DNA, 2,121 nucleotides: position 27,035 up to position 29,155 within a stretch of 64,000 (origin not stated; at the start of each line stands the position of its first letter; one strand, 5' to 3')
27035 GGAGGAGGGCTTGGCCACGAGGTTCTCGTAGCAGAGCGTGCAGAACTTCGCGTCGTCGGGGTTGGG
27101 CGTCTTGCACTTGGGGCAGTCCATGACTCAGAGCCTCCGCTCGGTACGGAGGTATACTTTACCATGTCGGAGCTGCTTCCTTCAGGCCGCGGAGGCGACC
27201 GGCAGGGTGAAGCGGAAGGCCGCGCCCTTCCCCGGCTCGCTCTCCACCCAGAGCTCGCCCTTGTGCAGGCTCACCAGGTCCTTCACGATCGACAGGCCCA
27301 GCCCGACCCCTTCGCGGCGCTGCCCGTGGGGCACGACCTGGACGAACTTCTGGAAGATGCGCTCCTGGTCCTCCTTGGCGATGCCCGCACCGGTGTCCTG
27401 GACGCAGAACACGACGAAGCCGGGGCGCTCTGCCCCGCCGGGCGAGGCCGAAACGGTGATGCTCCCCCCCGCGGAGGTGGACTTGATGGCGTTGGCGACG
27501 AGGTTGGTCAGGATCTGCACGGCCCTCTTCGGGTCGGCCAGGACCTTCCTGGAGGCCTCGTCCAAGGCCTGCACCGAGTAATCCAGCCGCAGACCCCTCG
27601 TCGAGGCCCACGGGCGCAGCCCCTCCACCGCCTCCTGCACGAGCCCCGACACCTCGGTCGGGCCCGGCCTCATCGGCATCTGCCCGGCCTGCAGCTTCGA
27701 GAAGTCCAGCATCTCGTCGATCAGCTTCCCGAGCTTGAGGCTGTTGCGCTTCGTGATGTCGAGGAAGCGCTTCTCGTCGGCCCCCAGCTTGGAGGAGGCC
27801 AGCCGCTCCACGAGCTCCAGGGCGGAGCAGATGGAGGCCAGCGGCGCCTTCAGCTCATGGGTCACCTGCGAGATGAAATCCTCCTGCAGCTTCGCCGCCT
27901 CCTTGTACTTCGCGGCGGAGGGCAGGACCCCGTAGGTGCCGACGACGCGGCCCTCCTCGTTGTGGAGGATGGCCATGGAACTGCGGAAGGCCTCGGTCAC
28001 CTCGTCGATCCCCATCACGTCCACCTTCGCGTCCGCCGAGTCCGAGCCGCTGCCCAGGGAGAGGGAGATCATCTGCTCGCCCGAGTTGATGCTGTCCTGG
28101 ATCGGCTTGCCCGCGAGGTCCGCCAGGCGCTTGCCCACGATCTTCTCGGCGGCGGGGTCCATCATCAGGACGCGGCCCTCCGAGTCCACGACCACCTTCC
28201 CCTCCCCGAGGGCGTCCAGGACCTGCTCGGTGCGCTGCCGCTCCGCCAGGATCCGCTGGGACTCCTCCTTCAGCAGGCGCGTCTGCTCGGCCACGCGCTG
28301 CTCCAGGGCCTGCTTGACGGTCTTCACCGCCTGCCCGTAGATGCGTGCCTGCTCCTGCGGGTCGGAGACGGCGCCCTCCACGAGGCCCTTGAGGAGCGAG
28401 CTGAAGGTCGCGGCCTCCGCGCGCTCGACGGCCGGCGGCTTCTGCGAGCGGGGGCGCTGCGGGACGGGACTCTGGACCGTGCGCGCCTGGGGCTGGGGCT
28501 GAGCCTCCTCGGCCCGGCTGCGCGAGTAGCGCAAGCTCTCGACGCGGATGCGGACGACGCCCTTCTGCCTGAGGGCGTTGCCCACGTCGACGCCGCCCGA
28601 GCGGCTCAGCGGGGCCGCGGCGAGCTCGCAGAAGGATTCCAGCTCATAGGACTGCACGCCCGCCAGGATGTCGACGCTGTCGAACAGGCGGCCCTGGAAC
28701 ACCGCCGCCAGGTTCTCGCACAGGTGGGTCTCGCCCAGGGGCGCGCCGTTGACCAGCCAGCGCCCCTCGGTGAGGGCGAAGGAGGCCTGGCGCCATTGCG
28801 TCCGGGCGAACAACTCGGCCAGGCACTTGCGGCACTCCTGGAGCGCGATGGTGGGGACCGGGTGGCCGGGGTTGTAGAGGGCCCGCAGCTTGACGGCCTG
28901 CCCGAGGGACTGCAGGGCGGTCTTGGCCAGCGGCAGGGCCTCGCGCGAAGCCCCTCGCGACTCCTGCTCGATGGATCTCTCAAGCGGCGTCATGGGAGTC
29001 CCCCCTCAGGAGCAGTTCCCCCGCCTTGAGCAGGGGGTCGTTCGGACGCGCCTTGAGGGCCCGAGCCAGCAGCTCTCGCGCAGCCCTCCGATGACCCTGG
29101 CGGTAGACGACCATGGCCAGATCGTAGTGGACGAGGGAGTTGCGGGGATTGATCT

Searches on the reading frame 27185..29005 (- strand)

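Call 27: search_protein_families(library=pfam, proteins=[window:27185-29005:-], max_evalue=0.00001)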
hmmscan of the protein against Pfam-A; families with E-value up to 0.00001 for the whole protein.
window:27185-29005:- (607 aa): 3 families
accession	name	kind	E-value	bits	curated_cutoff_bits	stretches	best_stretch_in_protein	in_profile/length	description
PF02518.31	HATPase_c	-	3.2e-29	102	26.4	1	491-604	2-110/111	Histidine kinase-, DNA gyrase B-, and HSP90-like ATPase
PF00512.31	HisKA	-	1.4e-12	47.9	26.9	1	374-441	2-66/66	His Kinase A (phospho-acceptor) domain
PF00989.32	PAS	-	7.3e-06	26.4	22.6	0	258-309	2-53/113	PAS fold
